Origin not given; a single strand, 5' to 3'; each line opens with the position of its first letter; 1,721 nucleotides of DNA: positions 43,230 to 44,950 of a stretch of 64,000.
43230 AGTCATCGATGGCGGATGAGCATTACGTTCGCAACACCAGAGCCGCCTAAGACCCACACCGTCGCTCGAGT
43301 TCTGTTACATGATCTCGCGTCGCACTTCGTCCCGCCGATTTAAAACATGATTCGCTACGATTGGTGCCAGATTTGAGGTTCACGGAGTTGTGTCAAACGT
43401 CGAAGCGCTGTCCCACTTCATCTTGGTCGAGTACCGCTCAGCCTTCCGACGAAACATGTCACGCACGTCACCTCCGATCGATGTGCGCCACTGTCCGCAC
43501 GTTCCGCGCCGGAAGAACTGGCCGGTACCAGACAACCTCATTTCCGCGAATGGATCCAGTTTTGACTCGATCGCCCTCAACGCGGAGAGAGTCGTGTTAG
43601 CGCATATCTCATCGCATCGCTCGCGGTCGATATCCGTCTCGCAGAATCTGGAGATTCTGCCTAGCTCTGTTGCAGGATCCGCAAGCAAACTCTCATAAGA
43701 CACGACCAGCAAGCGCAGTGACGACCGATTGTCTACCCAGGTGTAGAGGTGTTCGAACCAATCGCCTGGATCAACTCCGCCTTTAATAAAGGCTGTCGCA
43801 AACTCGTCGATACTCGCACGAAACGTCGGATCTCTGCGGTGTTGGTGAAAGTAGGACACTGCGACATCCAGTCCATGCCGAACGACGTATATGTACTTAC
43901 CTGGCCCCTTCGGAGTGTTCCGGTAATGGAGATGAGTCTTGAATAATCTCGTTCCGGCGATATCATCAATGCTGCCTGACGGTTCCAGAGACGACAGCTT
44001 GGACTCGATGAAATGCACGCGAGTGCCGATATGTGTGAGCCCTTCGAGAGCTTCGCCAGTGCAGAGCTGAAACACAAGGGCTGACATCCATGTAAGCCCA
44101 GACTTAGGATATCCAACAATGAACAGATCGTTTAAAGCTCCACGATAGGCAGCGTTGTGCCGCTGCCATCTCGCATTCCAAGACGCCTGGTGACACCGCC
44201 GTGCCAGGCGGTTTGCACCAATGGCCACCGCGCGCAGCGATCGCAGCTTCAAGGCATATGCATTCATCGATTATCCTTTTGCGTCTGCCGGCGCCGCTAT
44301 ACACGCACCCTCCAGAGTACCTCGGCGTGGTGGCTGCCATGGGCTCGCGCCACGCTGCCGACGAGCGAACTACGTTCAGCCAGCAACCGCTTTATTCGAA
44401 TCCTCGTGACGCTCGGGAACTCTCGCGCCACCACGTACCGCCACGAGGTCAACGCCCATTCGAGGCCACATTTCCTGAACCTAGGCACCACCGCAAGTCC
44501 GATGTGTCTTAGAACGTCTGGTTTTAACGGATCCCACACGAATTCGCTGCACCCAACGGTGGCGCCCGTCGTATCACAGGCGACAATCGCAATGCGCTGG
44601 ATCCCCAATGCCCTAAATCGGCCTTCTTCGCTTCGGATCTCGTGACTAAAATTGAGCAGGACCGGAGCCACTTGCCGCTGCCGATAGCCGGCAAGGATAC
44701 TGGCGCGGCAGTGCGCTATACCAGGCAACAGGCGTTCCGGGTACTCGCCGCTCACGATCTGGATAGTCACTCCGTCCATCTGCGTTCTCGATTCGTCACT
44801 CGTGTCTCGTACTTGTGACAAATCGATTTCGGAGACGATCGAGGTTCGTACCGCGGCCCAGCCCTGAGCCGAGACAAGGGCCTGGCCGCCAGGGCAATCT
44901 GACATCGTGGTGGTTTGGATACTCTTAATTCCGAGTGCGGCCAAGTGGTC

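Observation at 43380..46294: Operon for a secreted 10-Cys/8-Tyr peptide with thioredoxin-fold protein, tandem GNAT and sulfotransferase (possible modified-peptide system)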

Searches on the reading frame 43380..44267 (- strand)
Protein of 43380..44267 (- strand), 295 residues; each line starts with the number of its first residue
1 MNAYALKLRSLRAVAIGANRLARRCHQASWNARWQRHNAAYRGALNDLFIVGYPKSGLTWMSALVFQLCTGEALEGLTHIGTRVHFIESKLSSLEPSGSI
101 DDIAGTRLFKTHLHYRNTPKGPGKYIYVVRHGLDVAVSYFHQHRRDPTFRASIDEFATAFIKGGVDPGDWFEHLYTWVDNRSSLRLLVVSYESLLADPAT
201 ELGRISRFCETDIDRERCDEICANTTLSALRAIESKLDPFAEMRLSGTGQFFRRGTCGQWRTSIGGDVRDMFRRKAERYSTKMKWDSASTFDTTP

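Call 3: search_protein_families(library=pfam, proteins=[window:43380-44267:-], max_evalue=0.1)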
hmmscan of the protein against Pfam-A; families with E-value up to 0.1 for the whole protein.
window:43380-44267:- (295 aa): 2 families
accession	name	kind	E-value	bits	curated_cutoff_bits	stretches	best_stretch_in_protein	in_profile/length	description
PF00685.33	Sulfotransfer_1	-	8.8e-40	137.1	22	1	46-274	2-245/255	Sulfotransferase domain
PF13469.12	Sulfotransfer_3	-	1.7e-08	35.4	27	1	124-213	126-214/216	Sulfotransferase family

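Call 4: search_protein_families(library=ncbifam, proteins=[window:43380-44267:-], max_evalue=0.1)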
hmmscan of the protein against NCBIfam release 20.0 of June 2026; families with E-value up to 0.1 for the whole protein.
window:43380-44267:- (295 aa): 0 families

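Call 13: find_homologous_proteins(query=window:43380-44267:-, max_evalue=1e-10)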
Query window:43380-44267:- (295 aa): 9 proteins with E <= 1e-10 among 1470 candidates.
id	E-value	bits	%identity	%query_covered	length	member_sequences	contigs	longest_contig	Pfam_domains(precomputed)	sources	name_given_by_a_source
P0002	1.9e-197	673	100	99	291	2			PF13469.13,PF00685.34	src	-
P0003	4.7e-42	163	35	93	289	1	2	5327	PF13469.13,PF00685.34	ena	-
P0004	1.0e-17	83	29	78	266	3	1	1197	PF13469.13,PF00685.34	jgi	jgi:hypothetical protein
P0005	4.4e-17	81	30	78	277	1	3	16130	PF13469.13,PF00685.34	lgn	-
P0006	1.6e-15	75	27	84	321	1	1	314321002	PF13469.13,PF00685.34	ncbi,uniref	ncbi:sulfotransferase 6B1-like [Tiliqua scincoides]|uniref:sulfotransferase 6B1-like n=1 Tax=Tiliqua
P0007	2.5e-15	75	30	77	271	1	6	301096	PF13469.13,PF00685.34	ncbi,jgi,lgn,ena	jgi:hypothetical protein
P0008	4.0e-14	71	28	78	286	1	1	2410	PF13469.13,PF00685.34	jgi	-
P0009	1.1e-13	69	26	79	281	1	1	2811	PF13469.13,PF00685.34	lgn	-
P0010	2.0e-11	62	27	75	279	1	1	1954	PF13469.13,PF00685.34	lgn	-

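Call 14: find_encoding_contigs(protein=P0003, flank=10000)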
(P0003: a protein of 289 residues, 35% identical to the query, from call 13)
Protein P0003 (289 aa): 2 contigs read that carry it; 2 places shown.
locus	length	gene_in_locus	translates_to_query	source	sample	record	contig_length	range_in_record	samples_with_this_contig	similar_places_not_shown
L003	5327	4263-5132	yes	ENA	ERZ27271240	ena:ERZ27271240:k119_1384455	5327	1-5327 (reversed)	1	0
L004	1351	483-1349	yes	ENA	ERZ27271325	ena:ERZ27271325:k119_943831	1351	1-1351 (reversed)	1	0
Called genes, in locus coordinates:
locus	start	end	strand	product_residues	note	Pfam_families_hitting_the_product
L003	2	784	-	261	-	?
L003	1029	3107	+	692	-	PF13757:VIT_2, PF08487:VIT, PF00092:VWA, PF13519:VWA_2, PF13768:VWA_3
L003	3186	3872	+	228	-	PF04203:Sortase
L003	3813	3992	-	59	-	-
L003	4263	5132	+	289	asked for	PF00685:Sulfotransfer_1, PF13469:Sulfotransfer_3 (faint)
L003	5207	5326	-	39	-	?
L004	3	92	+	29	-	?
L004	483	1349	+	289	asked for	PF00685:Sulfotransfer_1, PF13469:Sulfotransfer_3 (faint)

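Call 15: find_encoding_contigs(protein=P0005, flank=10000, max_places=3)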
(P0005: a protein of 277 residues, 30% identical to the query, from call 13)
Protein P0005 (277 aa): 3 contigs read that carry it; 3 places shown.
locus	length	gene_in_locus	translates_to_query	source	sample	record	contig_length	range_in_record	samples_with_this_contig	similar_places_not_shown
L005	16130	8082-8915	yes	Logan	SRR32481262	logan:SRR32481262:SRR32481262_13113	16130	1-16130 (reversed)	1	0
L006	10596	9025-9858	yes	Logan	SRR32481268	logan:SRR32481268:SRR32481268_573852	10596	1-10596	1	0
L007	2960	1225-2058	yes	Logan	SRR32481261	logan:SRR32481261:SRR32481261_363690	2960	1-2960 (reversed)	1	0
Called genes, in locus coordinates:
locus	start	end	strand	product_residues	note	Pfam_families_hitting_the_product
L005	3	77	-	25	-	?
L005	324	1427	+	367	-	PF13439:Glyco_transf_4, PF13579:Glyco_trans_4_4, PF00534:Glycos_transf_1, PF13692:Glyco_trans_1_4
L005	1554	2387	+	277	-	PF00685:Sulfotransfer_1, PF13469:Sulfotransfer_3 (weak)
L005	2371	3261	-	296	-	PF13578:Methyltransf_24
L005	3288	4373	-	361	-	PF13439:Glyco_transf_4, PF13579:Glyco_trans_4_4, PF00534:Glycos_transf_1, PF13692:Glyco_trans_1_4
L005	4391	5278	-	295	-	PF00535:Glycos_transf_2, PF10111:Glyco_tranf_2_2, PF13641:Glyco_tranf_2_3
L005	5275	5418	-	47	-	-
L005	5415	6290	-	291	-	-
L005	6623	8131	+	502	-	PF13440:Polysacc_synt_3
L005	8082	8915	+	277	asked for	PF00685:Sulfotransfer_1, PF13469:Sulfotransfer_3 (weak)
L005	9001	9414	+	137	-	-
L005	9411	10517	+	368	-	PF01041:DegT_DnrJ_EryC1, PF01212:Beta_elim_lyase (weak)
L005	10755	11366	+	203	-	PF01209:Ubie_methyltran (weak), PF08241:Methyltransf_11, PF08242:Methyltransf_12 (weak), PF13649:Methyltransf_25, PF13847:Methyltransf_31 (weak)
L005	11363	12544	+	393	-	PF00534:Glycos_transf_1, PF13692:Glyco_trans_1_4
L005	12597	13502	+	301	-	-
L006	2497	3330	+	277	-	PF00685:Sulfotransfer_1, PF13469:Sulfotransfer_3 (weak)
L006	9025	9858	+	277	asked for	PF00685:Sulfotransfer_1, PF13469:Sulfotransfer_3 (weak)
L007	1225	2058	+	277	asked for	PF00685:Sulfotransfer_1, PF13469:Sulfotransfer_3 (weak)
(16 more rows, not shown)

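Call 16: find_encoding_contigs(protein=P0007, flank=10000, max_places=3)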
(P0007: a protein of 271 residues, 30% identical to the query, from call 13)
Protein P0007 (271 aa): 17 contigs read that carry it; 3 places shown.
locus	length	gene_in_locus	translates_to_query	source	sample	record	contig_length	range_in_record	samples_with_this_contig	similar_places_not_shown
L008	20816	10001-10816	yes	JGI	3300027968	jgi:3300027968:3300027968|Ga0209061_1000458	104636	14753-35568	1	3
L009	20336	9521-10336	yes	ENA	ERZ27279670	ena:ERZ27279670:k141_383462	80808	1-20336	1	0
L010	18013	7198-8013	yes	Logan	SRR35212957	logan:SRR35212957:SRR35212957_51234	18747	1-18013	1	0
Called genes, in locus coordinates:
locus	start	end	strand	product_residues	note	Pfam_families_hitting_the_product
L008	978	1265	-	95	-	-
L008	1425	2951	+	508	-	PF02321:OEP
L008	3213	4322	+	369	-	PF25917:BSH_RND (weak), PF25919:BSH_CusB, PF25973:BSH_CzcB, PF25881:HH_YBHG (weak), PF25876:HH_MFP_RND (weak), PF25989:YknX_C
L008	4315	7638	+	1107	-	PF00873:ACR_tran, PF02355:SecD_SecF_C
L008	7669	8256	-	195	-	-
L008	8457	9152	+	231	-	PF07813:LTXXQ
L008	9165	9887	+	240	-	PF22624:AASDHPPT_N, PF01648:ACPS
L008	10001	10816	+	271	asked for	PF00685:Sulfotransfer_1, PF13469:Sulfotransfer_3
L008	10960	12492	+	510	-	PF02872:5_nucleotid_C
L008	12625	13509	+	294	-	PF00696:AA_kinase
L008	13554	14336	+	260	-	PF00702:Hydrolase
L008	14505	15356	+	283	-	PF14805:THDPS_N_2, PF00132:Hexapep, PF14602:Hexapep_2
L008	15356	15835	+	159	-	-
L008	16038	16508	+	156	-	-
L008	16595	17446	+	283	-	PF01817:CM_2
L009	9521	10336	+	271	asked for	PF00685:Sulfotransfer_1, PF13469:Sulfotransfer_3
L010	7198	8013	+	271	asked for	PF00685:Sulfotransfer_1, PF13469:Sulfotransfer_3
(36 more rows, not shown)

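Call 39: search_solved_structures(query=window:43380-44267:-, max_evalue=0.00001)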
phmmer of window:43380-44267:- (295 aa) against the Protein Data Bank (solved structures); distinct sequences matched with E-value up to 0.00001: 49.
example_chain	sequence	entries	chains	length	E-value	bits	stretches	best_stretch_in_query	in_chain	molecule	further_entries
2zpt_X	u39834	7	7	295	9.6e-25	90.8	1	40-282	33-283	Tyrosine-ester sulfotransferase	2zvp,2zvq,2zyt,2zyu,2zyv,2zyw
1cjm_A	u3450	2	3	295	4.4e-24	88.6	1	41-267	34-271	PROTEIN (ARYL SULFOTRANSFERASE) | Monoamine-sulfating phenol sulfotransferase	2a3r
2reo_A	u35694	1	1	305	6.2e-24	88.2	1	33-264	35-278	Putative sulfotransferase 1C3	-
2z5f_A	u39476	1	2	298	1.1e-23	87.4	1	32-263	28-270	Sulfotransferase family cytosolic 1B member 1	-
3ckl_A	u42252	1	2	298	1.1e-23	87.4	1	32-263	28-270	Sulfotransferase family cytosolic 1B member 1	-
1z28_A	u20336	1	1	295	1.2e-23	87.3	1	41-267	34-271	Phenol-sulfating phenol sulfotransferase 1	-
2h8k_A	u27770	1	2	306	1.8e-23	86.7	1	34-264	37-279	SULT1C3 splice variant d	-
4gra_A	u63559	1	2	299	2.3e-23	86.3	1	41-267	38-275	Sulfotransferase 1A1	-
3u3r_A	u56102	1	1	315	2.9e-23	86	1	41-267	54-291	Sulfotransferase 1A1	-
1ls6_A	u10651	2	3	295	3.1e-23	85.9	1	41-267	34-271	aryl sulfotransferase | Sulfotransferase 1A1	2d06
3u3k_A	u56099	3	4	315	3.8e-23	85.6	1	41-267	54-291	Sulfotransferase 1A1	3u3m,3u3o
3u3j_A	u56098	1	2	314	3.8e-23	85.6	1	41-267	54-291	Sulfotransferase 1A1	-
3qvu_A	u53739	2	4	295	5.5e-23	85.1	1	41-267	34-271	Sulfotransferase 1A1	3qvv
1z29_A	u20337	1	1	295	6.6e-23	84.8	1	41-267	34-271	Phenol-sulfating phenol sulfotransferase 2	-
1hy3_A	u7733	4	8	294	7.5e-23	84.6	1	39-278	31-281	ESTROGEN SULFOTRANSFERASE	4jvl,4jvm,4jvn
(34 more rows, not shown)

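Call 77: search_protein_families(library=padloc, proteins=[window:43380-44267:-], max_evalue=0.01)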
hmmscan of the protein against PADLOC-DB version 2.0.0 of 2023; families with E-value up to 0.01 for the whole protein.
window:43380-44267:- (295 aa): 0 families

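Call 80: search_dna_similar(query=window:43380-44267:-, collection=plasmids, mode=protein, max_evalue=1e-10, max_rows=12)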
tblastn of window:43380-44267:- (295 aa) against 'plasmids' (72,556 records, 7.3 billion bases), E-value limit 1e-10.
No match.

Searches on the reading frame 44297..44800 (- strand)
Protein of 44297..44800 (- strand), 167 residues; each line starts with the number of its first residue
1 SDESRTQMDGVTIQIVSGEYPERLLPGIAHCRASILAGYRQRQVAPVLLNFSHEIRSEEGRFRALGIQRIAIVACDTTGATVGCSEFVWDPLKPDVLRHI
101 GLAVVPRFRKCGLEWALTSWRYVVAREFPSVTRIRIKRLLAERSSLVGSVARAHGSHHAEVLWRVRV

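Call 47: search_protein_families(library=pfam, proteins=[window:44297-44797:-], max_evalue=10)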
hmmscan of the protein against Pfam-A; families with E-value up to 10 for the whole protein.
window:44297-44797:- (166 aa): 1 family
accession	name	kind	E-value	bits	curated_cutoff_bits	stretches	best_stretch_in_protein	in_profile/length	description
PF08464.15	Gemini_AC4_5_2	-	0.091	13.2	25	1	103-124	4-25/43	Geminivirus AC4/5 conserved region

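Call 75: search_solved_structures(query=window:44297-44800:-, max_evalue=10, show_alignments=2)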
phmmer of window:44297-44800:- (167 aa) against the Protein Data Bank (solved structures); distinct sequences matched with E-value up to 10: 2.
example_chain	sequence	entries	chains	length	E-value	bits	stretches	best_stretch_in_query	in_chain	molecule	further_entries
6q4s_A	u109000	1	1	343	0.095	15.8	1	84-132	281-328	Pentalenene synthase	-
3bil_A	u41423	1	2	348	0.16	15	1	74-158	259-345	Probable LacI-family transcriptional regulator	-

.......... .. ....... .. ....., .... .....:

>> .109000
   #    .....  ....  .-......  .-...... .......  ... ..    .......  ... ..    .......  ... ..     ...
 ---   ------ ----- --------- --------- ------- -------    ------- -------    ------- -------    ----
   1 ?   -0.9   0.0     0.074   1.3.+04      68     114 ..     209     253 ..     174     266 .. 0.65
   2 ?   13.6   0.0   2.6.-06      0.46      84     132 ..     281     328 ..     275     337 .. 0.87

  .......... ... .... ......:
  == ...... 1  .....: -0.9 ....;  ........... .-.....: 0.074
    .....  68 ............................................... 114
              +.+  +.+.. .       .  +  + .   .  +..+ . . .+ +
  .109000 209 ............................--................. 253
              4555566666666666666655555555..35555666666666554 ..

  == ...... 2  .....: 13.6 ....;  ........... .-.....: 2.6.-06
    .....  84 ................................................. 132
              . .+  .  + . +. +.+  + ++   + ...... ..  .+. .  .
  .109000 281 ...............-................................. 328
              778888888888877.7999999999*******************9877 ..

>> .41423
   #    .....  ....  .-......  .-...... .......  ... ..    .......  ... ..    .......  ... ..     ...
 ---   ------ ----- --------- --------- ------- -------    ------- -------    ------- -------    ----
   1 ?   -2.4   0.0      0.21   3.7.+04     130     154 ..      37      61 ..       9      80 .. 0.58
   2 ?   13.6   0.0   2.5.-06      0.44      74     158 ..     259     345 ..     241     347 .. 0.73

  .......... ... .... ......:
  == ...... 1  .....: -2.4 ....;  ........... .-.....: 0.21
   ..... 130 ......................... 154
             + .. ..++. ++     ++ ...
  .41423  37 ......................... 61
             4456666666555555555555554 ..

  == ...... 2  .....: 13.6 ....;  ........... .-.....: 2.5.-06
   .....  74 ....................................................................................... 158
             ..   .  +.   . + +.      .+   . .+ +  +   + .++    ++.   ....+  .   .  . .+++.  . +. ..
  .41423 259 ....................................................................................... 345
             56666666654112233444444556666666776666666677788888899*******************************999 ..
